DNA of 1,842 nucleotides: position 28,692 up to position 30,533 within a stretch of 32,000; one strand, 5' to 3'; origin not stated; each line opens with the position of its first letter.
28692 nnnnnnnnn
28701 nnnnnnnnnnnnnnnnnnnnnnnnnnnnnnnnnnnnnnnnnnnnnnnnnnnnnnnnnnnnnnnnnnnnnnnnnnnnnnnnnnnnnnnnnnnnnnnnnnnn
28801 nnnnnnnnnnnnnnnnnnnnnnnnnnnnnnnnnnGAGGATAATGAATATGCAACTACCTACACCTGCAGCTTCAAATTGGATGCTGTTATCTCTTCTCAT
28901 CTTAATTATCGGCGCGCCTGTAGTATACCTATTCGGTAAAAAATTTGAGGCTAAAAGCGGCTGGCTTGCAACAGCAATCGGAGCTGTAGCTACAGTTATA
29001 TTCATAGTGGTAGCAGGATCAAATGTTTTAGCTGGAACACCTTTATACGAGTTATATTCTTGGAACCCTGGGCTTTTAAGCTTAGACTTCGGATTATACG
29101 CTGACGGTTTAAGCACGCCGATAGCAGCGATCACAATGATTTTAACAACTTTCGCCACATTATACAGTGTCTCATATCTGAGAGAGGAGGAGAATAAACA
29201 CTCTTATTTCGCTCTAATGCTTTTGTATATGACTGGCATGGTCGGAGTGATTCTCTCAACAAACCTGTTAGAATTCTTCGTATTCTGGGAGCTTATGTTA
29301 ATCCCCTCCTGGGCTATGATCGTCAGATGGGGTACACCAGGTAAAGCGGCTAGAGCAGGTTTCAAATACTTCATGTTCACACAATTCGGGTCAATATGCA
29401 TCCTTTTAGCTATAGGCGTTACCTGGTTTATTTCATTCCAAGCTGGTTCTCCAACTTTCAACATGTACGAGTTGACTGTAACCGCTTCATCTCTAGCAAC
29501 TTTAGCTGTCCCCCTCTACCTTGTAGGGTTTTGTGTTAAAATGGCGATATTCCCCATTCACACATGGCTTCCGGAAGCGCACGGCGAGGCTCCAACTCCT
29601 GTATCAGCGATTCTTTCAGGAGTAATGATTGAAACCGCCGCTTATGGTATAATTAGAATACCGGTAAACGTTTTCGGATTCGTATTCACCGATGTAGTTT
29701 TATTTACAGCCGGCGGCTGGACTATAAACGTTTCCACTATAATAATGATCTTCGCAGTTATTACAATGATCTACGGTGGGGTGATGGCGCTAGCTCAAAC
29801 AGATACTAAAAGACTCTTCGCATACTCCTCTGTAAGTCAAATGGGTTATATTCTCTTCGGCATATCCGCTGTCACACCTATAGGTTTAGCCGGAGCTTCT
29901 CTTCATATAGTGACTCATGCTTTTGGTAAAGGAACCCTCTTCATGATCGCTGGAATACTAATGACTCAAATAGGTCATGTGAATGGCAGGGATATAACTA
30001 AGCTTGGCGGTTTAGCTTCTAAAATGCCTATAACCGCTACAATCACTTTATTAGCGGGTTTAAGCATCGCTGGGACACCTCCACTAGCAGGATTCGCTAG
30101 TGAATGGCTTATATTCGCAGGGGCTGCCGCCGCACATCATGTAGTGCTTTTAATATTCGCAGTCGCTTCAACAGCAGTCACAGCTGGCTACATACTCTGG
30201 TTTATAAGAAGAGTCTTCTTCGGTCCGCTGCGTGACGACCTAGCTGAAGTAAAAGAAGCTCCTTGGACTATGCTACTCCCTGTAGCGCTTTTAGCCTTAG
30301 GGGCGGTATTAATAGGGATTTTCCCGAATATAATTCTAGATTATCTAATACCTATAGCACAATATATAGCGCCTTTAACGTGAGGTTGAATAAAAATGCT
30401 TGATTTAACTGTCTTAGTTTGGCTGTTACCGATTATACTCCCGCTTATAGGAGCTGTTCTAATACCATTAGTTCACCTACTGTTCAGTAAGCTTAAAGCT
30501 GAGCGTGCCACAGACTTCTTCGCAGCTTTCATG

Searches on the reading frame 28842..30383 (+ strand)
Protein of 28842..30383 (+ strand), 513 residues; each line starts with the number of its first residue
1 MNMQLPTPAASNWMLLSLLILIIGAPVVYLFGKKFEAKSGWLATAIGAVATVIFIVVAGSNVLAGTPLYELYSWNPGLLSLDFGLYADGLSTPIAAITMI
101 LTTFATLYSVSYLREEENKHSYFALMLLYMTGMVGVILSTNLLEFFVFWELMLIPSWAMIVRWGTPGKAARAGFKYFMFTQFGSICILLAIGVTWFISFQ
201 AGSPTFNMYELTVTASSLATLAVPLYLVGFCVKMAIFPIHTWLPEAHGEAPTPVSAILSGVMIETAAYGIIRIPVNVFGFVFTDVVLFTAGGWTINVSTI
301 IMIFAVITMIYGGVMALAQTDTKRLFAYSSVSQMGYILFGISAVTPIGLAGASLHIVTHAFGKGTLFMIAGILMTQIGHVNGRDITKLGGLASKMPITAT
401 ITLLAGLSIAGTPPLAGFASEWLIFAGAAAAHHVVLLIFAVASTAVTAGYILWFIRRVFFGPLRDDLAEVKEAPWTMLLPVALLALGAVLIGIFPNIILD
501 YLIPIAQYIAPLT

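Call 9: search_protein_families(library=pfam, proteins=[window:28842-30383:+], max_evalue=0.001)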
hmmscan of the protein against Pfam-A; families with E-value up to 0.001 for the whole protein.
window:28842-30383:+ (513 aa): 2 families
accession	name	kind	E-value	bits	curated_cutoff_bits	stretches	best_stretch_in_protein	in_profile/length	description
PF00361.26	Proton_antipo_M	-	2.4e-66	224.4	21.5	1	139-446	1-293/294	NADH:quinone oxidoreductase/Mrp antiporter, TM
PF00662.26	Proton_antipo_N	-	2.2e-06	27.9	24.5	1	77-123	5-51/51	NADH-Ubiquinone oxidoreductase (complex I), chain 5 N-terminus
